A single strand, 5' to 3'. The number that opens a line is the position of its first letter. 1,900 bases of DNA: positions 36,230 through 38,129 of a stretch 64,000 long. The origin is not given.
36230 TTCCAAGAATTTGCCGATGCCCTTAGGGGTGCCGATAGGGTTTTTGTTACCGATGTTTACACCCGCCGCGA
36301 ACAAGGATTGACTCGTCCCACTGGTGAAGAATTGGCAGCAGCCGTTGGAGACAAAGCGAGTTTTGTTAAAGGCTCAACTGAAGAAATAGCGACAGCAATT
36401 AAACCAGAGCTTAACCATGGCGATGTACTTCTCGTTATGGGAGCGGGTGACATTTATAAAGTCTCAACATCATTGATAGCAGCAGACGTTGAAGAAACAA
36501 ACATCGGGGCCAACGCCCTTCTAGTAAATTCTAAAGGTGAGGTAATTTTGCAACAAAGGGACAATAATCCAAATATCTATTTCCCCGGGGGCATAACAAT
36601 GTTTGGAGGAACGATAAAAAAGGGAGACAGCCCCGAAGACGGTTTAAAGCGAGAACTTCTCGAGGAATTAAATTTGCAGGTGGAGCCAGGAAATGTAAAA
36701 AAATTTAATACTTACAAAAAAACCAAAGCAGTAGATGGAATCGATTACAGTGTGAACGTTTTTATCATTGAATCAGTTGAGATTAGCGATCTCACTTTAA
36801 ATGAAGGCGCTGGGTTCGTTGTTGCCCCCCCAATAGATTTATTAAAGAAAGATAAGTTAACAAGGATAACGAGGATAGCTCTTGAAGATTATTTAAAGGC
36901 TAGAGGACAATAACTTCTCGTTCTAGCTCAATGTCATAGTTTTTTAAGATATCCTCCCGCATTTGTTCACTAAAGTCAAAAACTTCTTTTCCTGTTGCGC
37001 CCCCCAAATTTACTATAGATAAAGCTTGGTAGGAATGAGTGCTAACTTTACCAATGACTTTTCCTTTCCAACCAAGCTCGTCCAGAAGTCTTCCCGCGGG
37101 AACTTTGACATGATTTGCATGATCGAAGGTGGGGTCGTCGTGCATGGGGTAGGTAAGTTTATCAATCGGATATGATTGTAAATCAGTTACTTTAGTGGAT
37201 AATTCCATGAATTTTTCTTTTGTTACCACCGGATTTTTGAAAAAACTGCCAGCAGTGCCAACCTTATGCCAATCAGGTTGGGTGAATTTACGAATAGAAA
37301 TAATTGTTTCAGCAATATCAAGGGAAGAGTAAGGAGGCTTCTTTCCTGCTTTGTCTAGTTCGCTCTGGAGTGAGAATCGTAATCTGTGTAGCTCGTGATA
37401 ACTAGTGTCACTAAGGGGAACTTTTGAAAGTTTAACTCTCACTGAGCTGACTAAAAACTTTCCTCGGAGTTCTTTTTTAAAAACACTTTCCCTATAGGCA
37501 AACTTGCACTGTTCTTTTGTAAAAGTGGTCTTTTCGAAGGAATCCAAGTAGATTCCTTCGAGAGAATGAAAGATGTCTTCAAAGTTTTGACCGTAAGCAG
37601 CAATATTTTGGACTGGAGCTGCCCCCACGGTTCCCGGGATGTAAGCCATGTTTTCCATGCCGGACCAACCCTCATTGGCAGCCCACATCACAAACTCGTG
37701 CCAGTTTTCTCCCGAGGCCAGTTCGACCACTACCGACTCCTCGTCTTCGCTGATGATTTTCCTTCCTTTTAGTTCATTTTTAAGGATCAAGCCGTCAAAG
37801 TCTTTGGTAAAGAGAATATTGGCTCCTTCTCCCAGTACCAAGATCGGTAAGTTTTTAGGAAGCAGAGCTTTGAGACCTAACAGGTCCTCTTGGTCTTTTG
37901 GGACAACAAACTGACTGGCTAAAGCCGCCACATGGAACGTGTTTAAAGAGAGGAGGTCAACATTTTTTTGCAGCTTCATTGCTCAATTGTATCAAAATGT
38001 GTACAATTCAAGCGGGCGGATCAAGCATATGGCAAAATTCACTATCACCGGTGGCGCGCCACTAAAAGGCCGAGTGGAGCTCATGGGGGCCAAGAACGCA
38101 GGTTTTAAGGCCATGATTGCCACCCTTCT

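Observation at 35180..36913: MurC fused to a C-terminal NUDIX-like hydrolase domain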

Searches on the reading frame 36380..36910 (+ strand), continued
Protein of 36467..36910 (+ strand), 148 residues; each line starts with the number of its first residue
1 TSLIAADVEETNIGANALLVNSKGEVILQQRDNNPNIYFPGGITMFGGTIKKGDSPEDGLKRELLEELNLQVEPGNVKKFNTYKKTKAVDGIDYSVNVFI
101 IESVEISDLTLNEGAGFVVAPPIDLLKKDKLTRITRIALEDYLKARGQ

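Call 46: fold_search(model_id=the predicted structure, library=pdb)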
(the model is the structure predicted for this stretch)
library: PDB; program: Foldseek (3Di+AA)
matches with E <= 10: 789; with E <= 0.001: 589
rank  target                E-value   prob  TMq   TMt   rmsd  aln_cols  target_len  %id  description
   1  2i8t_A                5.3e-10  1.00  0.69  0.66   4.0       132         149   19  GDP-mannose mannosyl hydrolase-calcium-GDP-mannose complex (released 2007-06-19)
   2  3grn_B                1.7e-09  1.00  0.73  0.76   3.1       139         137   22  CRYSTAL STRUCTURE OF MUTT PROTEIN FROM Methanosarcina mazei Go1 (released 2009-04-07)
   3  2i8t_B                2.1e-09  1.00  0.74  0.71   3.1       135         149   20  GDP-mannose mannosyl hydrolase-calcium-GDP-mannose complex (released 2007-06-19)
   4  3grn_A                3.1e-09  1.00  0.72  0.74   3.2       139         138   22  CRYSTAL STRUCTURE OF MUTT PROTEIN FROM Methanosarcina mazei Go1 (released 2009-04-07)
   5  1rya_A                3.7e-09  1.00  0.75  0.67   3.1       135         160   20  Crystal Structure of the E. coli GDP-mannose mannosyl hydrolase in complex with GDP and MG (released 2004-06-22)
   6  2fkb_C                8.4e-09  1.00  0.78  0.67   2.2       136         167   17  Crystal structure of a putative enzyme (possible Nudix hydrolase) from Escherichia Coli K12 (released 2006-02-21)
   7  7sp3                  8.9e-09  1.00  0.68  0.64   3.7       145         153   17  E. coli RppH bound to Ap4A (released 2022-03-09)
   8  3oga_B                1.1e-08  1.00  0.73  0.79   3.0       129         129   23  1.75 Angstrom resolution crystal structure of a putative NTP pyrophosphohydrolase (yfaO) from Salmonella typhimurium L (released 2010-10-06)
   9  6dt3_B                1.3e-08  1.00  0.66  0.66   6.2       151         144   18  1.2 Angstrom Resolution Crystal Structure of Nucleoside Triphosphatase NudI from Klebsiella pneumoniae in Complex with (released 2018-06-27)
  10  4dyw_A                1.6e-08  1.00  0.74  0.81   2.7       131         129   23  Crystal structure of MutT NUDIX hydrolase from Burkholderia pseudomallei (released 2012-04-11)
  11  2gt2_C                1.7e-08  1.00  0.68  0.63   4.0       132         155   19  Structure of the E. coli GDP-mannose mannosyl hydrolase (released 2006-12-12)
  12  3n77_A                2.0e-08  1.00  0.63  0.64   5.3       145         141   23  Crystal structure of Idp01880, putative NTP pyrophosphohydrolase of Salmonella typhimurium LT2 (released 2010-08-18)
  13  3ees_A                2.7e-08  1.00  0.72  0.78   2.9       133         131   22  Structure of the RNA pyrophosphohydrolase BdRppH (released 2009-03-24)
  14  2fkb_A                3.5e-08  1.00  0.72  0.65   2.9       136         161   16  Crystal structure of a putative enzyme (possible Nudix hydrolase) from Escherichia Coli K12 (released 2006-02-21)
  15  2gt2_D                3.5e-08  1.00  0.67  0.63   4.0       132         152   19  Structure of the E. coli GDP-mannose mannosyl hydrolase (released 2006-12-12)
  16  6vck_B                3.5e-08  1.00  0.68  0.62   4.7       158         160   16  Crystal structure of E.coli RppH-DapF in complex with GDP, Mg2+ and F- (released 2020-02-05)
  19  3ees_B                4.3e-08  1.00  0.69  0.75   3.1       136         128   23  Structure of the RNA pyrophosphohydrolase BdRppH (released 2009-03-24)
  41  6d1q_B                1.5e-07  1.00  0.68  0.61   3.7       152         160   16  Crystal structure of E. coli RppH-DapF complex, monomer (released 2018-05-23)
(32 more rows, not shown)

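Call 57: find_encoding_contigs(protein=P0148, flank=5000, max_places=2)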
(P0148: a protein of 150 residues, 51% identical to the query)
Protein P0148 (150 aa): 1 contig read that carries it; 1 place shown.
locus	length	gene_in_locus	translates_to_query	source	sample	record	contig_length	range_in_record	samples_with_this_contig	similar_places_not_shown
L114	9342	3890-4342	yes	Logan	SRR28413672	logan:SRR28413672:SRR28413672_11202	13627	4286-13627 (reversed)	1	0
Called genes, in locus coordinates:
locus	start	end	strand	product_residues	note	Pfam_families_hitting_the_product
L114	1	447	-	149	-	?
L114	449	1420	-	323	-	PF00291:PALP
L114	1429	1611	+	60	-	PF21344:Zn_ribbon_LysW (weak)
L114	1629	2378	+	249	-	PF13489:Methyltransf_23, PF05219:DREV, PF06325:PrmA (weak), PF13847:Methyltransf_31, PF08241:Methyltransf_11, PF08242:Methyltransf_12, PF13649:Methyltransf_25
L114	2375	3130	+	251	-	PF04794:YdjC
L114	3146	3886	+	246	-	PF00106:adh_short, PF01370:Epimerase (weak), PF08659:KR, PF23441:SDR (weak), PF13561:adh_short_C2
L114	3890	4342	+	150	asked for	PF00293:NUDIX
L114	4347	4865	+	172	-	PF00857:Isochorismatase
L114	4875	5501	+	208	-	-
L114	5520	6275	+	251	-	PF00106:adh_short, PF08659:KR, PF13561:adh_short_C2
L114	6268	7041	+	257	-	-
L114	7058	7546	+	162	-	-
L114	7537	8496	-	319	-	-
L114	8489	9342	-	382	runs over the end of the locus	PF13439:Glyco_transf_4 (weak), PF00534:Glycos_transf_1, PF13692:Glyco_trans_1_4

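Call 58: find_encoding_contigs(protein=P0146, flank=5000, max_places=2)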
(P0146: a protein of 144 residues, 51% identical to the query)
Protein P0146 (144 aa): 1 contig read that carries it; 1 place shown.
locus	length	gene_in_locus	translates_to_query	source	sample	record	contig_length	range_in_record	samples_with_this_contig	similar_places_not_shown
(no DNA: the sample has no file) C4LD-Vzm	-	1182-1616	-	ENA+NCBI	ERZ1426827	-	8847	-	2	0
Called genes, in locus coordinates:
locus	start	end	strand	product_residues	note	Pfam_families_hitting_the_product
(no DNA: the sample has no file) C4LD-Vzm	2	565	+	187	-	?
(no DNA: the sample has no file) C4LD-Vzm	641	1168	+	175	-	PF08002:DUF1697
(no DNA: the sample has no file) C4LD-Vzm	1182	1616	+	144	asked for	PF00293:NUDIX (weak)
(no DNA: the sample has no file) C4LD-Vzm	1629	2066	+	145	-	PF01451:LMWPc (weak)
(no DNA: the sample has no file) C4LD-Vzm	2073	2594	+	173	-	PF03167:UDG (weak)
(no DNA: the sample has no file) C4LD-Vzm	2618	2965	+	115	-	-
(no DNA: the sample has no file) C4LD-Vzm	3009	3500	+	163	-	PF01712:dNK (faint), PF02224:Cytidylate_kin (faint), PF08433:KTI12 (weak), PF13173:AAA_14 (faint), PF13238:AAA_18, PF13671:AAA_33, PF01202:SKI (weak), PF13207:AAA_17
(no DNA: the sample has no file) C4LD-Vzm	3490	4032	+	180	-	-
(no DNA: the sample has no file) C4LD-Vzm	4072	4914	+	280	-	-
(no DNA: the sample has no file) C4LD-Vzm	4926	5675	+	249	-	PF02900:LigB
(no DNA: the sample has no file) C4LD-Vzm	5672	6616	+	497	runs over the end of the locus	PF01564:Spermine_synth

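Call 59: find_encoding_contigs(protein=P0135, flank=5000, max_places=2)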
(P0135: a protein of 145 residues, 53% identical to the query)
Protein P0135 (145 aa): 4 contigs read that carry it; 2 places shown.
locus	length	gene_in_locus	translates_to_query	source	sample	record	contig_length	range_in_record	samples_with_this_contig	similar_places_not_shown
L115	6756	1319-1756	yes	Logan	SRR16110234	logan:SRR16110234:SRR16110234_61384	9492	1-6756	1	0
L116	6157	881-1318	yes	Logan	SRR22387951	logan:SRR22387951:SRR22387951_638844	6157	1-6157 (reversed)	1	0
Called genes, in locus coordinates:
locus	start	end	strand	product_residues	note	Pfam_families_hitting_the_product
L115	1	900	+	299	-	?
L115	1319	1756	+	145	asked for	PF00293:NUDIX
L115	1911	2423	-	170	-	-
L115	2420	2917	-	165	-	PF07610:DUF1573 (weak)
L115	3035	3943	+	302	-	PF01323:DSBA (faint), PF13462:Thioredoxin_4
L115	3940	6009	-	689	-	PF00122:E1-E2_ATPase, PF00702:Hydrolase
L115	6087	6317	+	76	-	PF11666:DUF2933 (weak)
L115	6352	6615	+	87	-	PF18926:DUF5676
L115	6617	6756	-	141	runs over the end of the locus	PF13473:Cupredoxin_1 (weak)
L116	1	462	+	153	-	?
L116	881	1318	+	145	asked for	PF00293:NUDIX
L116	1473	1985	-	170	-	-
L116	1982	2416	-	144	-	PF07610:DUF1573 (weak)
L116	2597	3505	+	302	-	PF01323:DSBA (faint), PF13462:Thioredoxin_4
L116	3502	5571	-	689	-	PF00122:E1-E2_ATPase, PF00702:Hydrolase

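Call 77: search_solved_structures(query=A3, max_evalue=10)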
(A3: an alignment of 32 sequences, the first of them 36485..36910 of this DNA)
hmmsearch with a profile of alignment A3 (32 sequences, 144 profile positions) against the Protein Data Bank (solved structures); distinct sequences matched with E-value up to 10: 105 (the best 60 are shown).
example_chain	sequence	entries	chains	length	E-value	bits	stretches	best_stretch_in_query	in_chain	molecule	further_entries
2rrk_A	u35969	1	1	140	1.1e-07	34.8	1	9-122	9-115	CTP pyrophosphohydrolase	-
3ees_A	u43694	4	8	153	1.6e-06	31.1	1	15-73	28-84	Probable pyrophosphohydrolase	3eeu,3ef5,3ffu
3grn_A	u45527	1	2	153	2e-06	30.7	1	9-75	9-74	MutT related protein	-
3hhj_A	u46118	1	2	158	3.3e-06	30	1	11-74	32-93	Mutator mutT protein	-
3r03_A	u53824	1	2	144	5.1e-06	29.4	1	13-76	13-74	NUDIX hydrolase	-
6dt3_A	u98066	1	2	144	8.9e-06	28.6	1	15-134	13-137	Nucleoside triphosphatase NudI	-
7syc_A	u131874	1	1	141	1.1e-05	28.3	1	11-73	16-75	7,8-dihydro-8-oxoguanine-triphosphatase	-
5x1x_A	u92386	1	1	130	2.3e-05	27.3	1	14-67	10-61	Mutator mutT protein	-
2qjo_A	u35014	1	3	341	3.2e-05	26.8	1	14-68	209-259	Bifunctional NMN adenylyltransferase/Nudix hydrolase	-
4dyw_A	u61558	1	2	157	3.9e-05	26.6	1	7-99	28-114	MutT/NUDIX family protein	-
3oga_A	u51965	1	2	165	4.7e-05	26.3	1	15-73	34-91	Nucleoside triphosphatase nudI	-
3n77_A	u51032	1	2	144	5.6e-05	26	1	15-68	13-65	Nucleoside triphosphatase nudI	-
4v14_A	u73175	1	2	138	7.8e-05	25.6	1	6-73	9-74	MUTATOR MUTT PROTEIN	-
2fml_A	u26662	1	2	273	9.6e-05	25.3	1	19-97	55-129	MutT/nudix family protein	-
1q27_A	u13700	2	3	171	0.00016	24.5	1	11-79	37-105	Putative Nudix hydrolase DR0079 | Putative Nudix hydrolase DR_0079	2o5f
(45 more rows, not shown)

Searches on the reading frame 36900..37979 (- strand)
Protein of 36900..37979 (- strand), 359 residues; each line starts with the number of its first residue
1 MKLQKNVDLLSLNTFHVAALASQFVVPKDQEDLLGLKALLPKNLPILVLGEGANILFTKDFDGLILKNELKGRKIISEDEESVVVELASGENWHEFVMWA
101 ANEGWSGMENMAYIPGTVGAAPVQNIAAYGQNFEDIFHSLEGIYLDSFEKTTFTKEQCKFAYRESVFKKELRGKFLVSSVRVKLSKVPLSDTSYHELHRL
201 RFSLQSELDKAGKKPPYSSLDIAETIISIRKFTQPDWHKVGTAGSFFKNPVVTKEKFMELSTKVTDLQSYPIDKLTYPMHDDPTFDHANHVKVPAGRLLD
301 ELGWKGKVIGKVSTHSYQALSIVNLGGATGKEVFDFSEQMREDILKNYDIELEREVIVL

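Call 36: search_protein_families(library=pfam, proteins=[window:36903-37979:-], max_evalue=0.001)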
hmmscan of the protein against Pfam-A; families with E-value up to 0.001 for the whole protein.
window:36903-37979:- (359 aa): 2 families
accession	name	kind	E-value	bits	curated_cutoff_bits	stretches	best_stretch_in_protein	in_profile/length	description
PF02873.21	MurB_C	-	3.8e-20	72.3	27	1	226-358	9-98/99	UDP-N-acetylenolpyruvoylglucosamine reductase, C-terminal domain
PF01565.28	FAD_binding_4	-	9e-19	68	26.4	1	22-141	2-127/139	FAD binding domain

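Call 51: find_encoding_contigs(protein=window:36900-37979:-, flank=3000, max_places=6)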
Protein window:36900-37979:- (359 aa): 3 contigs read that carry it; 1 place shown.
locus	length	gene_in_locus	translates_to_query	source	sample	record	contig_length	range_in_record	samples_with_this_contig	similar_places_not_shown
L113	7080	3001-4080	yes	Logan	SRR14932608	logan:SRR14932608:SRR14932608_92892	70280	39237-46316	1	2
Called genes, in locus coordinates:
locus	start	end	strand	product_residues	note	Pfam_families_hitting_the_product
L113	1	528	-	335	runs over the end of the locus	PF01098:FTSW_RODA_SPOVE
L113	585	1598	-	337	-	PF00953:Glycos_transf_4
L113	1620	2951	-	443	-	PF00275:EPSP_synthase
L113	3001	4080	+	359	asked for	PF01565:FAD_binding_4, PF02873:MurB_C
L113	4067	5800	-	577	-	PF01225:Mur_ligase, PF08245:Mur_ligase_M, PF02875:Mur_ligase_C, PF00293:NUDIX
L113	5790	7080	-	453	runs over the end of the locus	PF21799:MurD-like_N, PF08245:Mur_ligase_M, PF02875:Mur_ligase_C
